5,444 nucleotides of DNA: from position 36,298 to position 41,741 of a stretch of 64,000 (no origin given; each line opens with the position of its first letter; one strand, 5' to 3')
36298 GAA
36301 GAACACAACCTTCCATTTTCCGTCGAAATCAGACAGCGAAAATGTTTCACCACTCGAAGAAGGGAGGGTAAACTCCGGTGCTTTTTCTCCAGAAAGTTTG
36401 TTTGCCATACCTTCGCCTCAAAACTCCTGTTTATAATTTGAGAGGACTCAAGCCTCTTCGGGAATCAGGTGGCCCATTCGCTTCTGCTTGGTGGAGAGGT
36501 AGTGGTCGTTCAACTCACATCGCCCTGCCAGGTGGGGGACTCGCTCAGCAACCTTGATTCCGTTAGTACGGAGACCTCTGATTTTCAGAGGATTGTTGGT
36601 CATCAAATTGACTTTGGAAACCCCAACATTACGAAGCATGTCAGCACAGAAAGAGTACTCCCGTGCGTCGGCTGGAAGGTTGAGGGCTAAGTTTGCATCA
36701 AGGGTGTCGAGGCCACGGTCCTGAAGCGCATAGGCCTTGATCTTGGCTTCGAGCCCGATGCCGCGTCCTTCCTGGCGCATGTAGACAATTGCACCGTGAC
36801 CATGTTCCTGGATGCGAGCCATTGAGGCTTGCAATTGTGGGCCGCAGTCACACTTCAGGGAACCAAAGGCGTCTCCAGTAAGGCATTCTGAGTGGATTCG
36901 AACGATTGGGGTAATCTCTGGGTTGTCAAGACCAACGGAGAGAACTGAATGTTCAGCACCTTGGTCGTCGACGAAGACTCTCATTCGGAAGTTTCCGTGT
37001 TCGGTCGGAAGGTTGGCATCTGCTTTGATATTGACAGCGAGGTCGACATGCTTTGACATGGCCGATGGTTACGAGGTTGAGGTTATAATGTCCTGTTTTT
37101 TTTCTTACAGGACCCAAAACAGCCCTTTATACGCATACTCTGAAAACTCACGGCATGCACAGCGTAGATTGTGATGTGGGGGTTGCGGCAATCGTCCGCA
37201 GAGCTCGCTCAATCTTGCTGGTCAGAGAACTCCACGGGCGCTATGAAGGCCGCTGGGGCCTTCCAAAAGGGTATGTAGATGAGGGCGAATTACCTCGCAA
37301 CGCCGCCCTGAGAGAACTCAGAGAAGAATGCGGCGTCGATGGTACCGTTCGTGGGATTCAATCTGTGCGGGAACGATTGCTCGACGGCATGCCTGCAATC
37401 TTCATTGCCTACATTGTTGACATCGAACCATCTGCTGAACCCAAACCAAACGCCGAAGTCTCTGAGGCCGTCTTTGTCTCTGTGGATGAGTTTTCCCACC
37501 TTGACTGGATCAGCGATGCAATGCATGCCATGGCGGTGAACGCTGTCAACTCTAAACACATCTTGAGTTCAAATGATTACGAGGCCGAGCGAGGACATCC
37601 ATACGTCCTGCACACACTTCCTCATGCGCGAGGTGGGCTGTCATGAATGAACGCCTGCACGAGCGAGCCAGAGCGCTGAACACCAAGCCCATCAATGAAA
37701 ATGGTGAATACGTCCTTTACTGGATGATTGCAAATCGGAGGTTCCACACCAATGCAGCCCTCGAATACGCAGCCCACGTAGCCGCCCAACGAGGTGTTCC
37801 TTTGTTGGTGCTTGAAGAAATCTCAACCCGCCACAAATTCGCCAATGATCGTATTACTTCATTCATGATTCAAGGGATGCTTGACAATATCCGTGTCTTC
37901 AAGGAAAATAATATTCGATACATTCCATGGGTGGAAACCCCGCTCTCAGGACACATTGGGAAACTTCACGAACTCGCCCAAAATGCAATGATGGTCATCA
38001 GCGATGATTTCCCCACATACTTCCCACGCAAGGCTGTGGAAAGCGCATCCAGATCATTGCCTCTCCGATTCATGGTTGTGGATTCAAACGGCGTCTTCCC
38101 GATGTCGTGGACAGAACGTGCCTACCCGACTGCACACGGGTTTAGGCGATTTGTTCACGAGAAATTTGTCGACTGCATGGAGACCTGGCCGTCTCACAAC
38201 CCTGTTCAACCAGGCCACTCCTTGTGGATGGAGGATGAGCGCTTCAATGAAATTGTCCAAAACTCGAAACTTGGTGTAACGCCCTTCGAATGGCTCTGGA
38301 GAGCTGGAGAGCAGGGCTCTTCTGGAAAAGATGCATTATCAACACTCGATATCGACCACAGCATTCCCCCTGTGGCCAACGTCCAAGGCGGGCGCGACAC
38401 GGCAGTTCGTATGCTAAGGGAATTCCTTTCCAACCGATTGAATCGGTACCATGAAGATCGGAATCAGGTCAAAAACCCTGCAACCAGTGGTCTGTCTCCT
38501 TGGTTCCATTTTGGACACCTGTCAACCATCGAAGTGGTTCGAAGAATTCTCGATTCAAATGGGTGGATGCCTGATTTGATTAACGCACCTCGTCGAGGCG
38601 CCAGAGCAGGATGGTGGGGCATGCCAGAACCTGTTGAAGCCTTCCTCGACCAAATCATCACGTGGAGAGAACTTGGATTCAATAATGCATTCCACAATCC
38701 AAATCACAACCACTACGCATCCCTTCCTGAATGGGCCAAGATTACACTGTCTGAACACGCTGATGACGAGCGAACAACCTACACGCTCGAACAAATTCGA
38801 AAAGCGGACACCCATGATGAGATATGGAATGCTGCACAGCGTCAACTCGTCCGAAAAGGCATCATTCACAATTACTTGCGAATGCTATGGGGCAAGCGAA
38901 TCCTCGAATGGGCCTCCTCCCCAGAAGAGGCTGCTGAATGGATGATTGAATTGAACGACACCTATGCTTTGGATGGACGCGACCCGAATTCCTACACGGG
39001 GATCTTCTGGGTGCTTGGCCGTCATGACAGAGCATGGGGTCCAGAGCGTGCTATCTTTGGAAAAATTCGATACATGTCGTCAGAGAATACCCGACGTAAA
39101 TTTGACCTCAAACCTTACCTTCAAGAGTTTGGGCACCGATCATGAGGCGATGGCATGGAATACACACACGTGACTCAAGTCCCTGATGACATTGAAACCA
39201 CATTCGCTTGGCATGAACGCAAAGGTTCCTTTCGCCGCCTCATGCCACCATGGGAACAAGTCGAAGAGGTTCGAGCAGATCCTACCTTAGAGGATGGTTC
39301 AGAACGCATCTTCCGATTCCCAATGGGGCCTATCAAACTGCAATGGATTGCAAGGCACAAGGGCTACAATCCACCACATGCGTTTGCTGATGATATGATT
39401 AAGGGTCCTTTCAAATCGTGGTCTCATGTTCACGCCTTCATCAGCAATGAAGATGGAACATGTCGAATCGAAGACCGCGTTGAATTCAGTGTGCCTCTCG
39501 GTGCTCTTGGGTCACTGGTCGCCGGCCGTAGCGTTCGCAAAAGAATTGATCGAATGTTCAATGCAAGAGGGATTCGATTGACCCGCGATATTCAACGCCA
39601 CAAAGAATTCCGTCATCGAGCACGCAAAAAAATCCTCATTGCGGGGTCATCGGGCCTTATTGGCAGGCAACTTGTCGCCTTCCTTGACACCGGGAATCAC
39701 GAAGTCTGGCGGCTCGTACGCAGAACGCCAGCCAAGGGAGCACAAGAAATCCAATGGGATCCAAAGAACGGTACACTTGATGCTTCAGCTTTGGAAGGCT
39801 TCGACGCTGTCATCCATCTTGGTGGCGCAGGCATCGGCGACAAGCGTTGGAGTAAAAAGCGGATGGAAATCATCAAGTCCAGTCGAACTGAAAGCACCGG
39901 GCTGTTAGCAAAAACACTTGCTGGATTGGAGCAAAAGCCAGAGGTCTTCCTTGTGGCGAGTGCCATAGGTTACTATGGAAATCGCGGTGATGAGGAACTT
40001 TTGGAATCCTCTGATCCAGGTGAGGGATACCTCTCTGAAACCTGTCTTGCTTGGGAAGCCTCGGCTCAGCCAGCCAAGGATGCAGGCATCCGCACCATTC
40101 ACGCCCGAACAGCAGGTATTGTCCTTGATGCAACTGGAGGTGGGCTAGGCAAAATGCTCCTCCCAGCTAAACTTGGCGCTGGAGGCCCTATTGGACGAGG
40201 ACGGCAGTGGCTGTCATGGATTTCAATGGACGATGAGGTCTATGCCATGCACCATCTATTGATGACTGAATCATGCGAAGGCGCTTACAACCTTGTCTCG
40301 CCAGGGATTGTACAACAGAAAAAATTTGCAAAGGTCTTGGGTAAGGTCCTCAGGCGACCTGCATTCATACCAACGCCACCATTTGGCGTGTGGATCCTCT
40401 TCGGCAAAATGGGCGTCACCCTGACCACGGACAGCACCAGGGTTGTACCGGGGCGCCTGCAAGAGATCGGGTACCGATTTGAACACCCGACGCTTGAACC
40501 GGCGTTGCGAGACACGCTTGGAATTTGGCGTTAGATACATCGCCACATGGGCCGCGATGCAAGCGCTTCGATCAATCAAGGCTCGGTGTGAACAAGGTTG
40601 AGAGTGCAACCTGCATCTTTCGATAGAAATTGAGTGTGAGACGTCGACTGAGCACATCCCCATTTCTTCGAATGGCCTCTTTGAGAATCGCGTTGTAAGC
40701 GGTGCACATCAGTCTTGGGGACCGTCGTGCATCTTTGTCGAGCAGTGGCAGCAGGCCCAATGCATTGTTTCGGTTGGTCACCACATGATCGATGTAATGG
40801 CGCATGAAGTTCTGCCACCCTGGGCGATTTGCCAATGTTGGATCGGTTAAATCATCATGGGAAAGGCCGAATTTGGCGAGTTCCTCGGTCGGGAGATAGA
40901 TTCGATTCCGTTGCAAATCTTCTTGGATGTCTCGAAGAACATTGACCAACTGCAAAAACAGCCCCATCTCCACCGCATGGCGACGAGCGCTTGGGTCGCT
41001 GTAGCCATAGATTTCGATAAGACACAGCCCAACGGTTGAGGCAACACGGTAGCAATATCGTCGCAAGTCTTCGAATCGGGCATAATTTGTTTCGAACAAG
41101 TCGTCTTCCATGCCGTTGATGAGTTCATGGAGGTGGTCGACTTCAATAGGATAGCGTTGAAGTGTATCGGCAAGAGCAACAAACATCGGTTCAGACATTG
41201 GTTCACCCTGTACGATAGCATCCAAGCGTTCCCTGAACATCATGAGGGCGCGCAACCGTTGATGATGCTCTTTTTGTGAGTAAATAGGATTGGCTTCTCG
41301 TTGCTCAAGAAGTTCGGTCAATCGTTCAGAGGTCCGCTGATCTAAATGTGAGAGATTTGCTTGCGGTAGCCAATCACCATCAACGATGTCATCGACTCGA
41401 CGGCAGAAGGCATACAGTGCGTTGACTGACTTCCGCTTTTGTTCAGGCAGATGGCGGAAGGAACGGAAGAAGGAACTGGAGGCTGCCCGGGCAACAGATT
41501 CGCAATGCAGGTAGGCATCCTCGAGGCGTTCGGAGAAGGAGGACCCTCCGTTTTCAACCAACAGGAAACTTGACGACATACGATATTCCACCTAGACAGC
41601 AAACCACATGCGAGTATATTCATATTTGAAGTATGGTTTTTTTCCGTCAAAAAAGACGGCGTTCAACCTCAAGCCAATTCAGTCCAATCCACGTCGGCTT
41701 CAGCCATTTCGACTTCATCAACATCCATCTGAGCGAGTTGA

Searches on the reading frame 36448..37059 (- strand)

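Call 25: search_protein_families(library=pfam, proteins=[window:36448-37059:-], max_evalue=0.001)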
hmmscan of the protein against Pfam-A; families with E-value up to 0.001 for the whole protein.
window:36448-37059:- (203 aa): 1 family
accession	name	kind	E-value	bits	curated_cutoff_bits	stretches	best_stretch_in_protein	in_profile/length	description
PF00925.25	GTP_cyclohydro2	-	1.2e-61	207.5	23.3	1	13-175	4-165/165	GTP cyclohydrolase II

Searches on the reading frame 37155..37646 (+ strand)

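Call 25: search_protein_families(library=pfam, proteins=[window:37155-37646:+], max_evalue=0.001)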
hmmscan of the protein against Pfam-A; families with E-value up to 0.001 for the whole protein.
window:37155-37646:+ (163 aa): 1 family
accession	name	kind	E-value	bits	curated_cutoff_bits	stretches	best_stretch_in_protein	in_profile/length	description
PF00293.34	NUDIX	-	2.4e-17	63.7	21.1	1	8-115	4-120/134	NUDIX domain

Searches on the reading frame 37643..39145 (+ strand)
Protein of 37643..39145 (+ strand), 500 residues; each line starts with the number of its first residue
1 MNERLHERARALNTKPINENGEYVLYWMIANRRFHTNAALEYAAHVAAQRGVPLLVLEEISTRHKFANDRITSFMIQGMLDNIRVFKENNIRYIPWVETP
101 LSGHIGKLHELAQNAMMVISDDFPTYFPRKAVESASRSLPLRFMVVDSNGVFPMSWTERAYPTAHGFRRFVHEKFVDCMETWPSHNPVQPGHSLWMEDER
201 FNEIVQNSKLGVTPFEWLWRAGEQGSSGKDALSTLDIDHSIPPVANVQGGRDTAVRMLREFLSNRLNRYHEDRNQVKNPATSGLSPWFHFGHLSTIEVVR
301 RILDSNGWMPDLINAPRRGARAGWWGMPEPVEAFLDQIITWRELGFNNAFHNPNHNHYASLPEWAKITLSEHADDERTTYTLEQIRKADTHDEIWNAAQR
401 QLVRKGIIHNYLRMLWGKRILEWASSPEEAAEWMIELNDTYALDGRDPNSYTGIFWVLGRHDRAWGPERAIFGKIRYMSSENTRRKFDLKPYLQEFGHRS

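Call 25: search_protein_families(library=pfam, proteins=[window:37643-39145:+], max_evalue=0.001)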
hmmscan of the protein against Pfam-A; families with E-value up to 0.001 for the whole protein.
window:37643-39145:+ (500 aa): 1 family
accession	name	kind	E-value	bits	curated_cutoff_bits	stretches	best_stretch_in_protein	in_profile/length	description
PF03441.19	FAD_binding_7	-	0.00015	21.7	27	1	339-415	5-77/203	FAD binding domain of DNA photolyase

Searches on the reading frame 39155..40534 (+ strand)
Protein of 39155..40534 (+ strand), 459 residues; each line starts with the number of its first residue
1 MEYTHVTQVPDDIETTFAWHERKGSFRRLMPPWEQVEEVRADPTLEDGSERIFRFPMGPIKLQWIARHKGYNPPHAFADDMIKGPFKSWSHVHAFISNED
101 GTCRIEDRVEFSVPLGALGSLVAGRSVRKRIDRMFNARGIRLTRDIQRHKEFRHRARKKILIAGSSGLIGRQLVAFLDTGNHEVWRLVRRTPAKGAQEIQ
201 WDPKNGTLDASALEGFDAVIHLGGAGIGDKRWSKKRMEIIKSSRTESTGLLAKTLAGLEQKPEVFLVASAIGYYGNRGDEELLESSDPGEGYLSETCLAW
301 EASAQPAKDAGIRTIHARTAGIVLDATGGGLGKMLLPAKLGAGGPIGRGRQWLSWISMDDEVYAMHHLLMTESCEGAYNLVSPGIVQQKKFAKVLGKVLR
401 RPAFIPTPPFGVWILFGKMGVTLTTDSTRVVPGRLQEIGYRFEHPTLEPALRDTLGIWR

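Call 25: search_protein_families(library=pfam, proteins=[window:39155-40534:+], max_evalue=0.001)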
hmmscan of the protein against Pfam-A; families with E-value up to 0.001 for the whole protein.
window:39155-40534:+ (459 aa): 2 families
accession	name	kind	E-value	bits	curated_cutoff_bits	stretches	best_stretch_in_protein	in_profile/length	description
PF08338.16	DUF1731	-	1.5e-13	50.6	27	1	408-453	2-46/47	Domain of unknown function (DUF1731)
PF01370.27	Epimerase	-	1.1e-12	48.4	20.9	1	160-379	1-238/240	NAD dependent epimerase/dehydratase family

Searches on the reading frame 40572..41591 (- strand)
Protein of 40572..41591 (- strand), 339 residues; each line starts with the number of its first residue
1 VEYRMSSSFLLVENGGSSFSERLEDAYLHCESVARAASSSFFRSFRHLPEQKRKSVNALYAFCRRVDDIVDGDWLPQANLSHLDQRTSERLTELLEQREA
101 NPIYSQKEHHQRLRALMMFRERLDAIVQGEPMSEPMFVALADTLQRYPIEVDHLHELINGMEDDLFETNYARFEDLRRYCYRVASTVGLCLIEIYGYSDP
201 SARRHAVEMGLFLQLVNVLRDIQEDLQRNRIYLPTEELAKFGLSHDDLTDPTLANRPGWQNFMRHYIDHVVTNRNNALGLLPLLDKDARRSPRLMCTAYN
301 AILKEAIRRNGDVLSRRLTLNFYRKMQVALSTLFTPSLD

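Call 25: search_protein_families(library=pfam, proteins=[window:40572-41591:-], max_evalue=0.001)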
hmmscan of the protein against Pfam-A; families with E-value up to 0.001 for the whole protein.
window:40572-41591:- (339 aa): 1 family
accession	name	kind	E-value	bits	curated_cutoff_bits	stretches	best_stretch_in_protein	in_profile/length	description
PF00494.24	SQS_PSY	-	1.5e-65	222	26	1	35-323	2-262/263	Squalene/phytoene synthase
